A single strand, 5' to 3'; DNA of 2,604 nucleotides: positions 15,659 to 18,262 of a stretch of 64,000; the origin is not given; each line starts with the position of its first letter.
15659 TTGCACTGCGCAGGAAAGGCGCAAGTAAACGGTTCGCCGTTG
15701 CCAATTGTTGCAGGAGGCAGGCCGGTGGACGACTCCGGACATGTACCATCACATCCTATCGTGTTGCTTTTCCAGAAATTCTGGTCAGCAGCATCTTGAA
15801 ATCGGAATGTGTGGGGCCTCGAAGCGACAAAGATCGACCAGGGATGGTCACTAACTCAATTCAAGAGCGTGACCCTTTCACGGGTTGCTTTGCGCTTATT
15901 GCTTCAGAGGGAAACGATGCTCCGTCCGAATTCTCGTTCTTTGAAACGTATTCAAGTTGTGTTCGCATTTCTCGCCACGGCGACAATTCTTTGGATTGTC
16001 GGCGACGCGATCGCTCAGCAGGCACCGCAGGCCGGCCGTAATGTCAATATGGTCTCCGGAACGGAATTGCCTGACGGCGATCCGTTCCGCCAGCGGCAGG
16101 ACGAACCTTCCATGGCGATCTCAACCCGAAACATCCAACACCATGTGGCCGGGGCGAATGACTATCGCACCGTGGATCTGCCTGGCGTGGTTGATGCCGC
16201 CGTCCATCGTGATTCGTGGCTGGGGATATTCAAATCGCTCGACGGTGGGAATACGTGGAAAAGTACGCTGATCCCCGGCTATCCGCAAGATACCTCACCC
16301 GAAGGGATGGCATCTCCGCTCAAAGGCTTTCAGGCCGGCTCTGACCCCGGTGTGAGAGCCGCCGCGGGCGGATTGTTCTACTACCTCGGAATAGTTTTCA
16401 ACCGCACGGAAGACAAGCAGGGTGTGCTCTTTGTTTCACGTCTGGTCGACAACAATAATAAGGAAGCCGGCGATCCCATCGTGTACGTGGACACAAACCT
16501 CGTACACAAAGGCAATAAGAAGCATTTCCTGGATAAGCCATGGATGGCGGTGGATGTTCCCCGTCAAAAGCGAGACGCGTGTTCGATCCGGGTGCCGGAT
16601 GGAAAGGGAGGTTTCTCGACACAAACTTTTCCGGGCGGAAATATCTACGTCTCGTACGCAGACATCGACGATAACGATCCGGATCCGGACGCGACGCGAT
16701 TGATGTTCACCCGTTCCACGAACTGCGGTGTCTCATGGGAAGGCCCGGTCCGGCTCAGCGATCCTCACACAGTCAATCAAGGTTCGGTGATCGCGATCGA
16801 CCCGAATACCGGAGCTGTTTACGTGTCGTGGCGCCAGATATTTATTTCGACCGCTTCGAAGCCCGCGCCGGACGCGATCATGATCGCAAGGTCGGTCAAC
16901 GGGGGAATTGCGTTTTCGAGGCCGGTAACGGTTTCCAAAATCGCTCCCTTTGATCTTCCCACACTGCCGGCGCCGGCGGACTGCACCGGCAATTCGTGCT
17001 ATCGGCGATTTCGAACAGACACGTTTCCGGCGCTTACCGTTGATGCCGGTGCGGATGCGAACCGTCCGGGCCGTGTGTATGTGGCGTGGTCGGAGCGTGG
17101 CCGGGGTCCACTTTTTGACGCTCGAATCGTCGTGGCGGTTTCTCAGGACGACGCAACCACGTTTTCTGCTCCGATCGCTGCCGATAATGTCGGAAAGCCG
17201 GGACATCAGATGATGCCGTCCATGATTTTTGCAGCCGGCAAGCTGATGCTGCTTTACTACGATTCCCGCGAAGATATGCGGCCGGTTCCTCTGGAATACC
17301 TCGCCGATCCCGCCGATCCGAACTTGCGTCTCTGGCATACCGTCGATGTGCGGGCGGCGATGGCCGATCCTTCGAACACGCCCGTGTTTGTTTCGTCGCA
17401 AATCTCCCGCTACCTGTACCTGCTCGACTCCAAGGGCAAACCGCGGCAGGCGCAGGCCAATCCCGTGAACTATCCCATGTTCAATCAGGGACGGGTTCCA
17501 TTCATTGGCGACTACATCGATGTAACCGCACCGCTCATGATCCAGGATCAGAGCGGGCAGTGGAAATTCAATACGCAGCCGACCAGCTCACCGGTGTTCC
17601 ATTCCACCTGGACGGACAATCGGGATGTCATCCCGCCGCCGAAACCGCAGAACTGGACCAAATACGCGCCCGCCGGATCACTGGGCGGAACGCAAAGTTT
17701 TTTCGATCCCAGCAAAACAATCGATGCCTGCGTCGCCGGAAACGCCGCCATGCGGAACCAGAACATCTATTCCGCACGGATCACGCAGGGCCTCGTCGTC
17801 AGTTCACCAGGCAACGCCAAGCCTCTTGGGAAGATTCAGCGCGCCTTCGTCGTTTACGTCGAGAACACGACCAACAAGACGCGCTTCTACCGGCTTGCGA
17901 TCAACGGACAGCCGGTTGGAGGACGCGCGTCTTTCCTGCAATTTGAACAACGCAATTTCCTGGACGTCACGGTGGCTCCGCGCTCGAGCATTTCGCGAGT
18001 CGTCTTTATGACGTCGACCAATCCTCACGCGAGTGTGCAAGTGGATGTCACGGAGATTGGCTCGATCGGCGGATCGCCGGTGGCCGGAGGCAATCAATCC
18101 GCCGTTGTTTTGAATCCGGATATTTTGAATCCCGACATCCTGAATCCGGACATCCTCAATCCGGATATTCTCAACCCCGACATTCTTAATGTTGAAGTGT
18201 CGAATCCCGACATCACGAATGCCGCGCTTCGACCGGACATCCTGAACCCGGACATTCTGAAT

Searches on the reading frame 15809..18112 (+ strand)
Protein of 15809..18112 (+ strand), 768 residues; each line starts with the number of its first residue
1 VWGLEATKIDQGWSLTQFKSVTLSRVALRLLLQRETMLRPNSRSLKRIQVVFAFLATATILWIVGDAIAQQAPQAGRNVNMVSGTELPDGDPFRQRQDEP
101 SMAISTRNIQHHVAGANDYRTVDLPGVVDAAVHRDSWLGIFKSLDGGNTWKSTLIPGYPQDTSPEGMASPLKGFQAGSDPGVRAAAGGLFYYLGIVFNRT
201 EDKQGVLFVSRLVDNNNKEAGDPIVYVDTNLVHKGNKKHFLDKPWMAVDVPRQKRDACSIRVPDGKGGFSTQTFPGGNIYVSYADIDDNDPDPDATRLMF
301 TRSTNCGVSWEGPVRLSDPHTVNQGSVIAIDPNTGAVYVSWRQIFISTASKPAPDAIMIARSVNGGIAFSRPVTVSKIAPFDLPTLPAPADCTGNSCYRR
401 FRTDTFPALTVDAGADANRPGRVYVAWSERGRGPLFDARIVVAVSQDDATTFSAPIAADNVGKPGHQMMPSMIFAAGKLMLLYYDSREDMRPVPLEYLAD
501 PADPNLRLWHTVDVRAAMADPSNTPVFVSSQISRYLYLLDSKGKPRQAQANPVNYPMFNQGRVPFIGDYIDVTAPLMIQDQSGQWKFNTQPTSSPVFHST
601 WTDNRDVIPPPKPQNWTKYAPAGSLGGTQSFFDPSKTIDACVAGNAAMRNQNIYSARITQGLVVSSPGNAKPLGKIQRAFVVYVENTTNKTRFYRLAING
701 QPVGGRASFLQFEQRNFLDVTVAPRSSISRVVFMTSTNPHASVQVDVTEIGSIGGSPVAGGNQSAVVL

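Call 15: search_solved_structures(query=window:15809-18112:+, max_evalue=1, show_alignments=1)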
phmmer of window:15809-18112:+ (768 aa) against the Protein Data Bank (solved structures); distinct sequences matched with E-value up to 1: 1.
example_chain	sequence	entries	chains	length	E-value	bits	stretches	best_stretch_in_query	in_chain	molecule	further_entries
7zax_A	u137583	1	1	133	0.041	15.3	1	662-718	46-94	Lipopolysaccharide export system protein LptA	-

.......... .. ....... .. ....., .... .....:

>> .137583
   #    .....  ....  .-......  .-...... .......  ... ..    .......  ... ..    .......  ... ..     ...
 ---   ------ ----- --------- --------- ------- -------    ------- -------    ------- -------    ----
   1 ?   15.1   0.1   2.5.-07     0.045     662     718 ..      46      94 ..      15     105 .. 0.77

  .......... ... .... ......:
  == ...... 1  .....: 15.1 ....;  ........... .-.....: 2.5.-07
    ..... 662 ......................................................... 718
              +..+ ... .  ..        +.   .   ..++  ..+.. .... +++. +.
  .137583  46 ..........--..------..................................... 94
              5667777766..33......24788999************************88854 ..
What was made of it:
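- Tried and rejected: The N-terminal 768 aa as a single sequence gave only a chance LptA match (call 15).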

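Call 78: search_solved_structures(query=A6, max_evalue=10, show_alignments=1)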
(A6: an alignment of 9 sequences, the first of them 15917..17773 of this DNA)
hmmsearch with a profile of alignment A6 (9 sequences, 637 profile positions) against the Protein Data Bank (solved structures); distinct sequences matched with E-value up to 10: 28.
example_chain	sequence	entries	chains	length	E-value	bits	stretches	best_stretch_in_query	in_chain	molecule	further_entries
6myv_A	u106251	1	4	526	7.4e-05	24.5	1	253-314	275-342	Sialidase26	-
6mrv_B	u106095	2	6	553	8.7e-05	24.3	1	255-314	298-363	Sialidase26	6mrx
4q6k_A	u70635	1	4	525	0.00011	24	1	256-317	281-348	BNR/Asp-box repeat protein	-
6mnj_A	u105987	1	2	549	0.00015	23.5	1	262-320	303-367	Hz136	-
9db6_A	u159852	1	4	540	0.00024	22.8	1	255-342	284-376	BNR/Asp-box repeat protein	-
4fj6_A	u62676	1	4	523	0.0003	22.5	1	257-317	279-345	glycoside hydrolase family 33, candidate sialidase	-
4bbw_A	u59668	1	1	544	0.0012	20.5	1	261-345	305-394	SIALIDASE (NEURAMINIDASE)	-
8du5_A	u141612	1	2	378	0.071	14.7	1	268-342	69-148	Sialidase-1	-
7qy9_A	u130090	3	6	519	0.082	14.4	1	260-291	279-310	BNR/Asp-box repeat protein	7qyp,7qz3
8u2a_A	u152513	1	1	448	0.11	14.1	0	265-290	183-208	Exo-alpha-sialidase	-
8u5o_A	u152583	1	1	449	0.11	14.1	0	265-290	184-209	Exo-alpha-sialidase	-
5tsp_A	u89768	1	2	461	0.11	14.1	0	265-290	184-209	Sialidase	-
2bf6_A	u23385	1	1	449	0.12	13.9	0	265-290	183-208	EXO-ALPHA-SIALIDASE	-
7qxo_A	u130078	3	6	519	0.12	13.8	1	259-291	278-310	BNR/Asp-box repeat protein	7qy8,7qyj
2vk5_A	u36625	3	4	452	0.13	13.8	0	266-290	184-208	EXO-ALPHA-SIALIDASE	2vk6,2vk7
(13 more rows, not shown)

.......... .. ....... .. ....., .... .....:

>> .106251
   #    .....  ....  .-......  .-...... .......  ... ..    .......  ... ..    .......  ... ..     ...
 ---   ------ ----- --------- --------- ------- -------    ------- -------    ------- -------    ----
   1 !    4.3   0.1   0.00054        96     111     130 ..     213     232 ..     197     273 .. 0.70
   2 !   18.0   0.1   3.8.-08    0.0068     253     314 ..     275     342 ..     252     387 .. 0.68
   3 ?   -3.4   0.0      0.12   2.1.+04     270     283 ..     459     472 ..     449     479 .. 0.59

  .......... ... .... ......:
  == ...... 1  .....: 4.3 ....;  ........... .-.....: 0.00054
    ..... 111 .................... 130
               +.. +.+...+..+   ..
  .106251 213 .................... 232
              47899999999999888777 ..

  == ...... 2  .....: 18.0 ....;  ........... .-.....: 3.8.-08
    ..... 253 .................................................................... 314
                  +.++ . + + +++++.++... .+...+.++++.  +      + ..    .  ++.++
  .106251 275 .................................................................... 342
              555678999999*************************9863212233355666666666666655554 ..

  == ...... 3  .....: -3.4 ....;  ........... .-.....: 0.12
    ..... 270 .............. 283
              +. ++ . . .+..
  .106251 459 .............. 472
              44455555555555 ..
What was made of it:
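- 15917..17725 (+): N-terminal domain of about 600 aa: a remote BNR/Asp-box, sialidase-like beta-propeller. Family motifs are GDYID, WTDNRDV and RNQNIY. A family profile hits solved sialidases and BNR proteins at E 7e-5 to 1e-3 (call 78).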

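Call 79: search_protein_families(library=pfam, alignment_id=A6, max_evalue=1)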
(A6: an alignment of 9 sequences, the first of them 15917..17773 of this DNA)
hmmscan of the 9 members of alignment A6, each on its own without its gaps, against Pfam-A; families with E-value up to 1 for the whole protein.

A. member 1, window:15917-17773:+ (619 aa): 0 families

B. families by the number of members that match (of 9 scanned): 6 families
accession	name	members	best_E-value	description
PF13088.12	BNR_2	7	1.1e-08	BNR repeat-like domain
PF04616.20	Glyco_hydro_43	6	0.0073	Glycosyl hydrolases family 43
PF02012.26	BNR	4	0.05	BNR/Asp-box repeat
PF21471.3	Reelin_subrepeat-B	1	0.0091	Reelin subrepeat B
PF15892.11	BNR_4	1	0.13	BNR repeat-containing family member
PF15902.12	Sortilin-Vps10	1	0.25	Sortilin, neurotensin receptor 3,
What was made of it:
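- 15917..17725 (+): BNR_2 is found in 7 of 9 homologues, best E 1.1e-8 (call 79).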

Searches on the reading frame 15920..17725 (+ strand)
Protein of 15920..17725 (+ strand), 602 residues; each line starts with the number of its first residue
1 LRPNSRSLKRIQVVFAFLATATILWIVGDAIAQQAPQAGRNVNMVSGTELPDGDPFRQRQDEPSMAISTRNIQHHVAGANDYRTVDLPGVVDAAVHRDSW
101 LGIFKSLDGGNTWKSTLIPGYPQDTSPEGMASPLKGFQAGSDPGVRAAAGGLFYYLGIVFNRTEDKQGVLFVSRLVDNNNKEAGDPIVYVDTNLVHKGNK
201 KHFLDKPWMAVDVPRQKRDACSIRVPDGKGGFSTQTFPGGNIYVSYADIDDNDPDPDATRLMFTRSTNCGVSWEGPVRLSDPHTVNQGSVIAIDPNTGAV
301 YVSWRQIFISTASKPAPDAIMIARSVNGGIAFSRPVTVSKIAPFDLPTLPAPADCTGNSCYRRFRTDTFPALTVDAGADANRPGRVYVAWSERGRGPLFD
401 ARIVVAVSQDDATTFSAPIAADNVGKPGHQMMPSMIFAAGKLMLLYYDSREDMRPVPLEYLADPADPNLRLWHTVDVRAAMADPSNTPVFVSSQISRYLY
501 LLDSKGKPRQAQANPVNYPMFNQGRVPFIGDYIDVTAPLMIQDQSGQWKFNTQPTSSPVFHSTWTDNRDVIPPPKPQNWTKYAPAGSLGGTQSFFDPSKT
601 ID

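Call 51: search_protein_families(library=pfam, proteins=[window:15920-17725:+], max_evalue=1)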
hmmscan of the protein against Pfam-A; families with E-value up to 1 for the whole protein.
window:15920-17725:+ (602 aa): 1 family
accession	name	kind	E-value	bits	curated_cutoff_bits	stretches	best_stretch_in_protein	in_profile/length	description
PF11895.13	Peroxidase_ext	-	0.22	12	25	0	352-379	44-71/79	Fungal peroxidase extension region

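Call 59: search_protein_families(library=ncbifam, proteins=[window:15920-17725:+], max_evalue=1)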
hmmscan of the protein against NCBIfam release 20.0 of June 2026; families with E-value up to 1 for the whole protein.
window:15920-17725:+ (602 aa): 0 families

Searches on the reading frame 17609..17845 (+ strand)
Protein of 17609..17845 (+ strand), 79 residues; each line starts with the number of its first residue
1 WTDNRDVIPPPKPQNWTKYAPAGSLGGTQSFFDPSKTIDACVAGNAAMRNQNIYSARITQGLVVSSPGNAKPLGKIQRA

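Call 23: find_related_loci(query=A2, collection=genome_contigs, flank=6000)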
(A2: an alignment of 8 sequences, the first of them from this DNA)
Query A2 (79 aa) in genome_contigs; peptide patterns used: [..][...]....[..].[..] (x = any residue, [..] = any of these).
321 stretches matched a pattern; 307 encode a relative of the query (tblastn E <= 1e-3); the best 80 are kept; 80 distinct loci.
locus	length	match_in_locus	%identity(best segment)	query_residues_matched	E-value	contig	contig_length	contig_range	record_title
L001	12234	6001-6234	61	1-78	2e-27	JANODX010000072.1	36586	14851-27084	MAG: Vicinamibacteria bacterium isolate SOY_65_metabat_89 SOY_65_k141_619245, whole genome shotgun sequence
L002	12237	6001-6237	59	1-79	4e-26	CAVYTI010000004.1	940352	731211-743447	MAG: uncultured Acidobacteriota bacterium isolate MFD05537.bin.1.91 genome assembly, contig: contig_1835, whole genome s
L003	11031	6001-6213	66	1-73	6e-26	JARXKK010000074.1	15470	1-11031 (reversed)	MAG: Acidobacteriota bacterium isolate bin03 NODE_1163_length_15470_cov_12.749919, whole genome shotgun sequence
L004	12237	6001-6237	60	1-79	2e-25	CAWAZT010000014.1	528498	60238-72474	MAG: uncultured Acidobacteriota bacterium isolate MFD03975.bin.2.149 genome assembly, contig: contig_36647, whole genome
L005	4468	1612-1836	60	1-74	2e-25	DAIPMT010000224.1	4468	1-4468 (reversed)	MAG TPA_asm: Bryobacteraceae bacterium isolate CTOTU41484 NODE_25049_length_4468_cov_8.651711, whole genome shotgun sequ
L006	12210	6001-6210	64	1-73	4e-25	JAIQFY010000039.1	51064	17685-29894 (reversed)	MAG: Terriglobia bacterium isolate SRVP_39 SRVP18_hole-7m-from-trench_1_20cm_scaffold_368, whole genome shotgun sequence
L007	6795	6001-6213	62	1-73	7e-25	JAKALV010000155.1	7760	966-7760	MAG: Acidobacteria bacterium isolate WY5.bin136 NODE_17516_length_7760_cov_2.208437, whole genome shotgun sequence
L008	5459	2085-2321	58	1-79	7e-25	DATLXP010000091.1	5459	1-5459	MAG TPA_asm: Vicinamibacterales bacterium isolate SMAG_U13249 k141_102554, whole genome shotgun sequence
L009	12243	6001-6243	60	1-78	2e-24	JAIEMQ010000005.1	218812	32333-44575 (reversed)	MAG: Cyanobacteriota bacterium isolate co.spades.CONCOCT.2.5kb_103 c_000000000017, whole genome shotgun sequence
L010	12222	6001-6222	61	1-74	2e-24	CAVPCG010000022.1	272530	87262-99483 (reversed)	MAG: uncultured Acidobacteriaceae bacterium isolate MFD10064.bin.1.5 genome assembly, contig: contig_15287, whole genome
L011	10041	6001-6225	58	1-75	2e-24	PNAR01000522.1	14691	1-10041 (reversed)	MAG: Acidobacteriaceae bacterium isolate palsa_188 73.20110800_P1D.77_contig_81873, whole genome shotgun sequence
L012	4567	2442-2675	58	1-79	3e-24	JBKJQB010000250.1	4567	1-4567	MAG: Thermoanaerobaculia bacterium isolate ant_bin.484 k117_4869116, whole genome shotgun sequence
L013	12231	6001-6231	58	1-75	4e-24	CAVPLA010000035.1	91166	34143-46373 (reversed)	MAG: uncultured Acidobacteriota bacterium isolate MFD10071.bin.3.21 genome assembly, contig: contig_35162, whole genome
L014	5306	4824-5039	59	1-73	6e-24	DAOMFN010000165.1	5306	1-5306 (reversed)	MAG TPA_asm: Anaeromyxobacteraceae bacterium isolate AMR_MDS_5001 NODE_6290_length_5306_cov_11.602552, whole genome shot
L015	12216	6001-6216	56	1-73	6e-24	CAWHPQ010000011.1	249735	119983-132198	MAG: uncultured delta proteobacterium isolate MFD04716.bin.3.528 genome assembly, contig: contig_19392, whole genome sho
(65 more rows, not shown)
